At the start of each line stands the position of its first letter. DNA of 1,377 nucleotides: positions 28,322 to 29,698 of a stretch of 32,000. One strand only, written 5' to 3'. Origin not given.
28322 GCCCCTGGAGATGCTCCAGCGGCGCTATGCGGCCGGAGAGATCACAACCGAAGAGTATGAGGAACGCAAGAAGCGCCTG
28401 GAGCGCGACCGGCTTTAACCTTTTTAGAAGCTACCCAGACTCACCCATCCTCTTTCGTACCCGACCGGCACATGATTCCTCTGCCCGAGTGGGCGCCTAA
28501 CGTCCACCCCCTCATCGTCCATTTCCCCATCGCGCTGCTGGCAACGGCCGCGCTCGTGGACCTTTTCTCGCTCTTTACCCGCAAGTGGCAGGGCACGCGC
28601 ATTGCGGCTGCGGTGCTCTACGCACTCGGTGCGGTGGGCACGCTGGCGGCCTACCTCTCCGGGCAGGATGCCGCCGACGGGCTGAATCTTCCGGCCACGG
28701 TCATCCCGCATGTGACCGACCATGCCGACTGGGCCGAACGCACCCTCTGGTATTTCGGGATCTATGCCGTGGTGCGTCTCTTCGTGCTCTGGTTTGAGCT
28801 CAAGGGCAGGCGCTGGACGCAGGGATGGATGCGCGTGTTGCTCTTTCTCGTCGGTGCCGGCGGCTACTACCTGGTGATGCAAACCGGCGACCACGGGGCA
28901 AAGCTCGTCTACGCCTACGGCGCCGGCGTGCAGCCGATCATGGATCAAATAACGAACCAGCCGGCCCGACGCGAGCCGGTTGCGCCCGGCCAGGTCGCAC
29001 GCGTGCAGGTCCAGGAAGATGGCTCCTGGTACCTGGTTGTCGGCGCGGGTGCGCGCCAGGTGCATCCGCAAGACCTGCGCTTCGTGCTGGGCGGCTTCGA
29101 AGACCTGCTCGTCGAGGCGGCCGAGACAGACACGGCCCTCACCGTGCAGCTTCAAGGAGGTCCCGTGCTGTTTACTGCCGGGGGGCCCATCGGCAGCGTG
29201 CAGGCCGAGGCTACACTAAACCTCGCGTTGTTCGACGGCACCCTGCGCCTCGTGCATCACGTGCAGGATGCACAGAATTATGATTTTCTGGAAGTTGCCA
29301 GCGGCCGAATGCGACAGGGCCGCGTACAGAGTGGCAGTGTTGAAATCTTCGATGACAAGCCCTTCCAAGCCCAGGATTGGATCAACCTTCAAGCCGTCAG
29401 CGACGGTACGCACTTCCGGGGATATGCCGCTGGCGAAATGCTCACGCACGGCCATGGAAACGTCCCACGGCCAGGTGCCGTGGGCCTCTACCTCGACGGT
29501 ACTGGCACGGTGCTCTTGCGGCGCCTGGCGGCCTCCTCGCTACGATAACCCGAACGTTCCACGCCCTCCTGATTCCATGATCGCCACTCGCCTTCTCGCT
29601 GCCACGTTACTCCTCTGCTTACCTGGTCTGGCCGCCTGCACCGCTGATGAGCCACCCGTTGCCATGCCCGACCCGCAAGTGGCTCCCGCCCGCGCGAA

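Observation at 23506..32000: System-level hypothesis: an uncharacterised envelope copper-stress module assembled around CopA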

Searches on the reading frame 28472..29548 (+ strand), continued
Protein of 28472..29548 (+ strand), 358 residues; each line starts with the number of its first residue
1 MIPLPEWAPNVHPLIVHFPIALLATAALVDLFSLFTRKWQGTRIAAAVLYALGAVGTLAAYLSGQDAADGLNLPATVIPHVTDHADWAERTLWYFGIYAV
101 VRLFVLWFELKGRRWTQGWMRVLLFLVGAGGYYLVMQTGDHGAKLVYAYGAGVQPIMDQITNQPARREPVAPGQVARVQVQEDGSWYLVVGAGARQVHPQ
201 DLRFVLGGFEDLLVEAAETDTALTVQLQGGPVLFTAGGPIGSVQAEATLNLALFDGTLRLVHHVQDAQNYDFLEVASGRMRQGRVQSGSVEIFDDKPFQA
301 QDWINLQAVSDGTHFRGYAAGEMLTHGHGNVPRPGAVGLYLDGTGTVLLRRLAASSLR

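Call 79: search_protein_families(library=pfam, alignment_id=A1, max_evalue=1)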
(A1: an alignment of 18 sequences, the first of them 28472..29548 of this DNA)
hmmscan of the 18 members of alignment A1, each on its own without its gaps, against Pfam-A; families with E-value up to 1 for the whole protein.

A. member 1, window:28472-29548:+ (358 aa): 2 families
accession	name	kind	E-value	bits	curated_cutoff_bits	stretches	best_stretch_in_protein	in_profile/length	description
PF09990.14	DUF2231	-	6.7e-14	52.6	26.4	1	10-155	3-139/139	Predicted membrane protein (DUF2231)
PF09490.15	CbtA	-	0.06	13.6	30.7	1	25-136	84-189/239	Probable cobalt transporter subunit (CbtA)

B. families by the number of members that match (of 18 scanned): 11 families
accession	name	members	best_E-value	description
PF09990.14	DUF2231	18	4.8e-19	Predicted membrane protein (DUF2231)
PF13385.13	Laminin_G_3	3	0.012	Concanavalin A-like lectin/glucanases superfamily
PF06439.18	3keto-disac_hyd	2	3e-05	3-keto-disaccharide hydrolase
PF14158.11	YndJ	1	0.0053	YndJ-like protein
PF04004.18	Leo1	1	0.02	Leo1-like protein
PF09490.15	CbtA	1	0.06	Probable cobalt transporter subunit (CbtA)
PF21656.2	DUF6859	1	0.23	Domain of unknown function (DUF6859)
PF05288.16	Pox_A3L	1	0.23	Poxvirus A3L Protein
PF11086.13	DUF2878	1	0.26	Protein of unknown function (DUF2878)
PF06781.17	CrgA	1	0.39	Cell division protein CrgA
PF13567.11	DUF4131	1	0.78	Domain of unknown function (DUF4131)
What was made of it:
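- On ConA-like / DUF1080 (3-keto-disaccharide hydrolase) beta-sandwich: By sequence, only 2 of 18 members hit PF06439 (best E 3e-5) and 3 of 18 hit Laminin_G_3 (call 79).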

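Call 83: search_protein_families(library=ncbifam, proteins=[L058:10502-11179:+, L058:11176-12558:+, L058:12592-13293:+, L056:12590-13279:+, L064:12663-13286:+, L058:9029-9409:+, L056:8832-9749:-], max_evalue=0.00001)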
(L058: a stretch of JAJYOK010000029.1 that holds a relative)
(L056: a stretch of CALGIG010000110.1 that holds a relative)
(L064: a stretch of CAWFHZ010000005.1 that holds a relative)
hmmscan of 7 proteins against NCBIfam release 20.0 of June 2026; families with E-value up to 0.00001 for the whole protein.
L058:10502-11179:+ (225 aa): 86 families (the best 25 are shown)
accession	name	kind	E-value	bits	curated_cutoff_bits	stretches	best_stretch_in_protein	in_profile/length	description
TIGR01387.1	cztR_silR_copR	subfamily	2e-72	243.3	279.2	1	3-219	1-218/218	heavy metal response regulator transcription factor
NF041734.1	resp_reg_RppA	equivalog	4.2e-63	212.8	250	1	1-219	1-227/229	two-component system response regulator RppA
TIGR02154.1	PhoB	equivalog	2.5e-61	206.9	296.2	1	2-219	4-225/226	phosphate regulon transcriptional regulator PhoB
NF040689.1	MtrAB_MtrA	equivalog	5.1e-61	205.8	300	1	3-217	1-216/219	MtrAB system response regulator MtrA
NF007346.1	PRK09836.1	equivalog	5.3e-61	206.3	420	1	1-219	1-221/227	copper/silver response regulator transcription factor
NF008567.0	PRK11517.1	equivalog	5.7e-59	199.2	353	1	1-220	1-219/223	response regulator transcription factor HprR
NF045914.1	RespRegNblR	equivalog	1.1e-54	185.5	300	1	2-221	8-227/228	response regulator transcription factor NblR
NF041733.1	resp_reg_CseB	equivalog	4.6e-54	183.2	350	1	2-220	2-227/228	two-component system response regulator CseB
NF040534.1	resp_reg_YycF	equivalog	1e-50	172.2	340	1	2-222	2-230/231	response regulator YycF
NF053854.1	RespRegPhoBBctds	equivalog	2.4e-50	171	270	1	3-219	1-224/225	two-component system response regulator PhoB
NF045991.1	RespRegCtrARhodob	equivalog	2.5e-50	171.3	350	1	1-221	1-223/224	response regulator transcription factor CtrA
NF045944.1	ResRegRpaBCyano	equivalog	3.8e-50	170.4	330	1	4-220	1-228/229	response regulator transcription factor RpaB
NF012023.0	PRK15479.1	equivalog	9.3e-49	166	337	1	1-221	1-219/224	transcriptional regulator TctD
NF007928.2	PRK10643.1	equivalog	5.9e-48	163.4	330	1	1-218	1-215/216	two-component system response regulator PmrA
NF008296.0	PRK11083.1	equivalog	9.8e-48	162.5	273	1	2-220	5-226/228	two-component system response regulator CreB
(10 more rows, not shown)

L058:11176-12558:+ (460 aa): 73 families (the best 25 are shown)
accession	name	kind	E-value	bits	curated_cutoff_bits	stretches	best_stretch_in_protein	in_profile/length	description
TIGR01386.1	cztS_silS_copS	subfamily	2.9e-69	234.2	292.55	1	1-457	2-457/457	heavy metal sensor histidine kinase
NF046044.1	PnpS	equivalog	1.1e-56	192.6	400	1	239-457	171-390/390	two-component system histidine kinase PnpS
NF033092.0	HK_WalK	equivalog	2.7e-55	188.1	725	2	238-457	372-593/594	cell wall metabolism sensor histidine kinase WalK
NF041735.1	hist_kin_RppB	equivalog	4e-54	184.1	400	1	236-457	214-438/438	two-component system sensor histidine kinase RppB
TIGR02966.1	phoR_proteo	equivalog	3.9e-53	180.6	334.2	1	238-456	114-333/333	phosphate regulon sensor histidine kinase PhoR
NF040691.1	MtrAB_MtrB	equivalog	6.4e-49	167.3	450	1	143-459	170-493/507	MtrAB system histidine kinase MtrB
NF052314.1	T9SS_HK_PorY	subfamily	1.2e-48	166.2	350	1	3-440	2-403/418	PorY family sensor histidine kinase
NF045903.1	CuHisKinLciSLeg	equivalog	1.1e-43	150.1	700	1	170-455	71-355/357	copper-responsive two-component system sensor histidine kinase LciS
NF012163.2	BaeS_SmeS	equivalog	4.6e-43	147.8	500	1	163-445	166-445/457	sensor histidine kinase efflux regulator BaeS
NF007345.0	PRK09835.1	subfamily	1.1e-42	146.3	423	1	125-458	148-480/482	Cu(+)/Ag(+) sensor histidine kinase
NF008025.0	PRK10755.1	equivalog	5.6e-41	140.4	314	1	160-458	70-356/362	two-component system sensor histidine kinase PmrB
NF007837.0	PRK10549.1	equivalog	2.4e-40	138.6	603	1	169-457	176-457/466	envelope stress sensor histidine kinase BaeS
NF008312.0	PRK11100.1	equivalog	5.3e-40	137.7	356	1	130-459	152-475/477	two-component system sensor histidine kinase CreC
NF008235.0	PRK11006.1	equivalog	1.6e-39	136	390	1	238-459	204-424/431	phosphate regulon sensor histidine kinase PhoR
NF012226.0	AdeS_HK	equivalog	2.8e-38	132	500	1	161-430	60-326/353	two-component sensor histidine kinase AdeS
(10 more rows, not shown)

L058:12592-13293:+ (233 aa): 2 families
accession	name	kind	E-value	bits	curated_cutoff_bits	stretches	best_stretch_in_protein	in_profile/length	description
NF045783.1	Nigrythrn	equivalog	1.2e-30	107.1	340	1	52-232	25-202/202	nigerythrin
NF045767.1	RuberyRbr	equivalog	3.2e-24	86.1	200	1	54-230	7-188/194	rubrerythrin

L056:12590-13279:+ (229 aa): 2 families
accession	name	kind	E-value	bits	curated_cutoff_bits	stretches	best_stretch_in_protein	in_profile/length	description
NF045783.1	Nigrythrn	equivalog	5e-32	111.6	340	1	49-225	27-200/202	nigerythrin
NF045767.1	RuberyRbr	equivalog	8.6e-28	97.7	200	1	49-224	7-187/194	rubrerythrin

L064:12663-13286:+ (207 aa): 2 families
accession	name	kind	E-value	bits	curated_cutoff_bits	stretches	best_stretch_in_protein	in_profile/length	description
NF045783.1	Nigrythrn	equivalog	4.3e-35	121.6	340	1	25-204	24-200/202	nigerythrin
NF045767.1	RuberyRbr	equivalog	3.2e-25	89.3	200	1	30-197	9-181/194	rubrerythrin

L058:9029-9409:+ (126 aa): 0 families

L056:8832-9749:- (305 aa): 10 families
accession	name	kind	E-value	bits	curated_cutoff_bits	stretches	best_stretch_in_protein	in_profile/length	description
NF052621.1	MngEfTpMntE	equivalog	2.3e-89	299.7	500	1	8-288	4-283/293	manganese efflux transporter MntE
TIGR01297.1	CDF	superfamily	2.9e-69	233.5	82.35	1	8-287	3-283/285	cation diffusion facilitator family transporter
NF050169.1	CatEfflxFieF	equivalog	1.6e-51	175.2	420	1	13-286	11-281/282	cation efflux pump FieF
NF007064.0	PRK09509.1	equivalog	1.4e-43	149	447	1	15-286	18-286/300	CDF family cation-efflux transporter FieF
NF033616.1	CDF_MamB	equivalog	1.7e-33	116.4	350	1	8-272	7-269/284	magnetosome biogenesis CDF transporter MamB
NF052602.1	Zn_efflux_Cdf31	equivalog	7.4e-32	110.9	460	1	5-288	5-291/299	CDF family zinc efflux transporter Cdf31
NF033615.1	CDF_MamM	equivalog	8.9e-30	103.9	350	1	11-272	13-274/290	magnetosome biogenesis CDF transporter MamM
NF002923.0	PRK03557.1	equivalog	2.5e-22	79.5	408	1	21-248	32-257/313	CDF family zinc transporter ZitB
NF040994.1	MamV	equivalog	6.5e-20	71.5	500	1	10-275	14-276/319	CDF transporter MamV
NF033827.1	CDF_efflux_DmeF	equivalog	2.2e-09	37.2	250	0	14-137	22-145/309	CDF family Co(II)/Ni(II) efflux transporter DmeF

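Call 84: search_protein_families(library=pfam, proteins=[L068:8591-10441:+, L070:1825-2964:+, L079:1989-2903:+, L047:9668-10456:+, L078:9836-10567:+, L076:1751-2437:+, L074:9779-10444:+, L071:9881-10543:+], max_evalue=0.001)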
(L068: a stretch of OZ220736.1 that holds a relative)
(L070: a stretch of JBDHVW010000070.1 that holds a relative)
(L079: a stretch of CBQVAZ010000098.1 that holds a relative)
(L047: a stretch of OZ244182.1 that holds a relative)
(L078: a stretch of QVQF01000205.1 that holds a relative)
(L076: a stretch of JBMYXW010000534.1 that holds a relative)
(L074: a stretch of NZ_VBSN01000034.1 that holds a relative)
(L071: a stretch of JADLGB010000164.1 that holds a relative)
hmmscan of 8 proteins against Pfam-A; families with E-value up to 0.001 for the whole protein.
L068:8591-10441:+ (616 aa): 1 family
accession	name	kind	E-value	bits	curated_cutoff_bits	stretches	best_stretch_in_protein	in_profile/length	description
PF09990.14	DUF2231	-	2.2e-14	54.1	26.4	1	470-611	2-138/139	Predicted membrane protein (DUF2231)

L070:1825-2964:+ (379 aa): 1 family
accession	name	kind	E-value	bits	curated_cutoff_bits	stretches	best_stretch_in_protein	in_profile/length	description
PF09990.14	DUF2231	-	9.4e-18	65.1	26.4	1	10-144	4-138/139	Predicted membrane protein (DUF2231)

L079:1989-2903:+ (304 aa): 4 families
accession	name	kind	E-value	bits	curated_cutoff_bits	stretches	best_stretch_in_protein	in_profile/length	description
PF09990.14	DUF2231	-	8.3e-14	52.3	26.4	1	36-173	4-137/139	Predicted membrane protein (DUF2231)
PF13428.12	TPR_14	-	5.9e-09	36.2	23.5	1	261-299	2-40/44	Tetratricopeptide repeat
PF14559.12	TPR_19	-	1.7e-06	28.7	25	1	237-298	5-63/68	Tetratricopeptide repeat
PF13174.12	TPR_6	-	8.8e-05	23.4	26.3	0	266-293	6-33/33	Tetratricopeptide repeat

L047:9668-10456:+ (262 aa): 1 family
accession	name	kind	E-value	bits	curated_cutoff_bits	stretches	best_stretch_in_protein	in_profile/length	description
PF09990.14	DUF2231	-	1.2e-14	55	26.4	1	118-258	3-138/139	Predicted membrane protein (DUF2231)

L078:9836-10567:+ (243 aa): 1 family
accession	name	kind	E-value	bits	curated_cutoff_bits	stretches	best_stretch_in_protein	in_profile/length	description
PF09990.14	DUF2231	-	1.3e-27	97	26.4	1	56-192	3-138/139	Predicted membrane protein (DUF2231)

L076:1751-2437:+ (228 aa): 2 families
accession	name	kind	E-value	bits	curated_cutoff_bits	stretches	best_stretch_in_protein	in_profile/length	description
PF09990.14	DUF2231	-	1.9e-07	31.6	26.4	1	77-213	3-138/139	Predicted membrane protein (DUF2231)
PF13567.11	DUF4131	-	0.00078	19.6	31.6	0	84-141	4-62/165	Domain of unknown function (DUF4131)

L074:9779-10444:+ (221 aa): 1 family
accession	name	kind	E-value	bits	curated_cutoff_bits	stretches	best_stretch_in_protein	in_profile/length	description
PF09990.14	DUF2231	-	2.1e-11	44.5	26.4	1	76-212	3-138/139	Predicted membrane protein (DUF2231)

L071:9881-10543:+ (220 aa): 1 family
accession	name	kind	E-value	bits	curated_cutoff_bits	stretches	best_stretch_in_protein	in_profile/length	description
PF09990.14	DUF2231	-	4.2e-10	40.3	26.4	1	48-194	4-136/139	Predicted membrane protein (DUF2231)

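Call 86: search_protein_families(library=pfam, proteins=[L006:7130-9538:+, L006:9582-9974:+, L006:11220-13205:+, L011:7907-9271:+, L011:9328-9726:+, L012:8527-9894:-, L012:11207-11692:-, L013:7541-9355:-, L013:11256-11771:-, L026:8724-9536:-], max_evalue=0.001)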
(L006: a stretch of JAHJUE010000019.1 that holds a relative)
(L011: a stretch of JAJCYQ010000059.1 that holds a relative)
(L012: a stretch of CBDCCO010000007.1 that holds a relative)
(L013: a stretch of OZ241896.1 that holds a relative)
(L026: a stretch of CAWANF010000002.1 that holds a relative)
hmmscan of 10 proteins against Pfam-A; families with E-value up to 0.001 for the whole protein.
L006:7130-9538:+ (802 aa): 2 families
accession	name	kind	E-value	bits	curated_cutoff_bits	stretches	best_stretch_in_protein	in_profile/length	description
PF16327.10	CcmF_C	-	1e-25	91.1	28.7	1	403-639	25-283/323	Cytochrome c-type biogenesis protein CcmF C-terminal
PF01578.25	Cytochrom_C_asm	-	5e-24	85.6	29.9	1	93-354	5-206/212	Cytochrome C assembly protein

L006:9582-9974:+ (130 aa): 1 family
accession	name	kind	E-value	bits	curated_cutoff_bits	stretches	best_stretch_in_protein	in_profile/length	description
PF24273.1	TRASH_HVO_1752_C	-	0.00071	20.1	27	0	68-102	4-38/47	HVO_1752, C-terminal TRASH domain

L006:11220-13205:+ (661 aa): 9 families
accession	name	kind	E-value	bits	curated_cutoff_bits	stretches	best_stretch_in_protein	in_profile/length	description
PF22113.1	Mtrc-MtrF_II-IV_dom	-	1.4e-15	57.7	30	1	140-237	83-168/176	Outer membrane cytochrome MtrC/MtrF-like, domains II/IV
PF14522.11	Cytochrome_C7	-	1.1e-14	54.5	24.8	0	137-186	12-53/67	Cytochrome c7 and related cytochrome c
PF18962.6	Por_Secre_tail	-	3.3e-10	40.5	27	1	583-658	2-74/75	Secretion system C-terminal sorting domain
PF14537.11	Cytochrom_c3_2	-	1.2e-08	35.8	25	0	224-298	5-66/79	Cytochrome c3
PF13435.11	Cytochrome_C554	-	2.4e-08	35.3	20.8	1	141-188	2-62/84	Cytochrome c554 and c-prime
PF09699.15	Paired_CXXCH_1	-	1e-06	28.8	20.6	1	323-368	8-39/41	Doubled CXXCH motif (Paired_CXXCH_1)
PF02335.20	Cytochrom_C552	-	0.00031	20.3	24.1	0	419-560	244-372/438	Cytochrome c552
PF13860.13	FlgD_ig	-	0.00067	20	27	0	599-648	21-75/79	FlgD Ig-like domain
PF02085.21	Cytochrom_CIII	-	0.00082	20.1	22.9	0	140-188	48-89/101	Class III cytochrome C family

L011:7907-9271:+ (454 aa): 4 families
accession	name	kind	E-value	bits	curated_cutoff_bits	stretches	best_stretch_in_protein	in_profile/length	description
PF00266.25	Aminotran_5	-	2.6e-70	237.7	21.5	2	26-291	1-278/371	Aminotransferase class-V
PF01053.26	Cys_Met_Meta_PP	-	7.7e-10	38.3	27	1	59-237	44-209/381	Cys/Met metabolism PLP-dependent enzyme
PF01041.23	DegT_DnrJ_EryC1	-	4.9e-07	29.7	19.8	1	108-202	60-147/360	DegT/DnrJ/EryC1/StrS aminotransferase family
PF00155.27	Aminotran_1_2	-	8.1e-05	22.4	19.7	1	36-200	18-185/361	Aminotransferase class I and II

L011:9328-9726:+ (132 aa): 0 families

L012:8527-9894:- (455 aa): 1 family
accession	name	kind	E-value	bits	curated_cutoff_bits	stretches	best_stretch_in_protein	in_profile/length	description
PF02075.23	RuvC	-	4.7e-49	166.5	22.2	1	280-428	1-148/148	Crossover junction endodeoxyribonuclease RuvC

L012:11207-11692:- (161 aa): 5 families
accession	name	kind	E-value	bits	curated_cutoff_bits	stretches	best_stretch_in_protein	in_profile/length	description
PF13673.13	Acetyltransf_10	-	1e-35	122.9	23.6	1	33-159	2-128/128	Acetyltransferase (GNAT) domain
PF00583.31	Acetyltransf_1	-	3.1e-12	47.2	20.7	1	33-138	9-116/116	Acetyltransferase (GNAT) family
PF13508.13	Acetyltransf_7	-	4.9e-11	43.3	27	1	61-139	2-83/84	Acetyltransferase (GNAT) domain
PF13527.13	Acetyltransf_9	-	3.3e-05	24.3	25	0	9-139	2-125/127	Acetyltransferase (GNAT) domain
PF13302.13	Acetyltransf_3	-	0.00045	21.4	25.4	1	9-124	4-120/138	Acetyltransferase (GNAT) domain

L013:7541-9355:- (604 aa): 2 families
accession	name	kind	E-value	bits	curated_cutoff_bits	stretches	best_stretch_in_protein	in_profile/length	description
PF01709.26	Transcrip_reg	-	2.7e-55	186.9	27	1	437-592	1-160/160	TACO1/YebC second and third domain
PF20772.2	TACO1_YebC_N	-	2e-32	111.9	36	1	360-431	1-73/73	TACO1/YebC protein N-terminal domain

L013:11256-11771:- (171 aa): 1 family
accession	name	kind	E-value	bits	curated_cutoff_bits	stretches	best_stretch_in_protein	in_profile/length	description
PF10604.15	Polyketide_cyc2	-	1.4e-08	35.6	27.4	1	15-139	15-132/142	Polyketide cyclase / dehydrase and lipid transport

L026:8724-9536:- (270 aa): 1 family
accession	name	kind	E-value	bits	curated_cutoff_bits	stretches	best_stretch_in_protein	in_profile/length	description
PF01925.25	TauE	-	2e-49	168.9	32.6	1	7-262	1-235/237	Sulfite exporter TauE/SafE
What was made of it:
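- One of them (L006) lies among cytochrome c biogenesis and multihaem genes (call 86).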

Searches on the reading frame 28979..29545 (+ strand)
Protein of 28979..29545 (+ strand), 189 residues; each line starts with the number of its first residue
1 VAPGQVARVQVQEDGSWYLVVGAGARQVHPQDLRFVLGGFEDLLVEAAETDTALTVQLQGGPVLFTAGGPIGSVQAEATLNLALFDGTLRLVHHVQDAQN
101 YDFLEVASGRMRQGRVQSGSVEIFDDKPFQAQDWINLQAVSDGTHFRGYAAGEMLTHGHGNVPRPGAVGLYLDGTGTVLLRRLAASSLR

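Call 76: search_protein_representatives(protein=window:28979-29545:+)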
Query: 189 residues. Proteins with E-value up to 0.001 (for the whole library): 356; up to 1e-10: 210; up to 1e-30: 26. The best 150 are listed.
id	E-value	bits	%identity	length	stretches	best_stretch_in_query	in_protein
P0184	8.9e-43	162.4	45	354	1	9-188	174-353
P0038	2.6e-41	157.6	47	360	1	11-189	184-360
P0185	1.4e-40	155.3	44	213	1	9-185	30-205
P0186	3.0e-40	154.2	42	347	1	2-187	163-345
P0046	5.2e-40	153.4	47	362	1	12-188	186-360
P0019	2.7e-39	151.1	45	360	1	9-184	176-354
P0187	3.1e-38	147.7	42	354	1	8-188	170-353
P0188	8.3e-38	146.2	43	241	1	2-184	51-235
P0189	1.1e-37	145.8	42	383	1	8-189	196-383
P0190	1.8e-37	145.1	51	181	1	27-183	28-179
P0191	4.4e-37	143.9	44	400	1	10-189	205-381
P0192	3.4e-36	141.0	42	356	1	12-187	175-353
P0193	3.3e-35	137.8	47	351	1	40-187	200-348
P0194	3.3e-33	131.3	41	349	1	10-188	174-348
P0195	3.5e-33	131.2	41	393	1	8-181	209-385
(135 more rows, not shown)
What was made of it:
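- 28472..29548 (+): P6: 4-TM DUF2231 domain with invariant His12, His17 and His84 (Asp69 and Asp86 at least 90% conserved) near the periplasmic face, fused to a periplasmic ConA-like/DUF1080-like beta-sandwich with invariant His263, His314, His326 and His328. The C-domain is confined to this architecture, with 356 clusters among 1.84 billion representatives (call 76).
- Tried and rejected: The domain is confined to this fusion or to split stand-alone forms (call 76).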
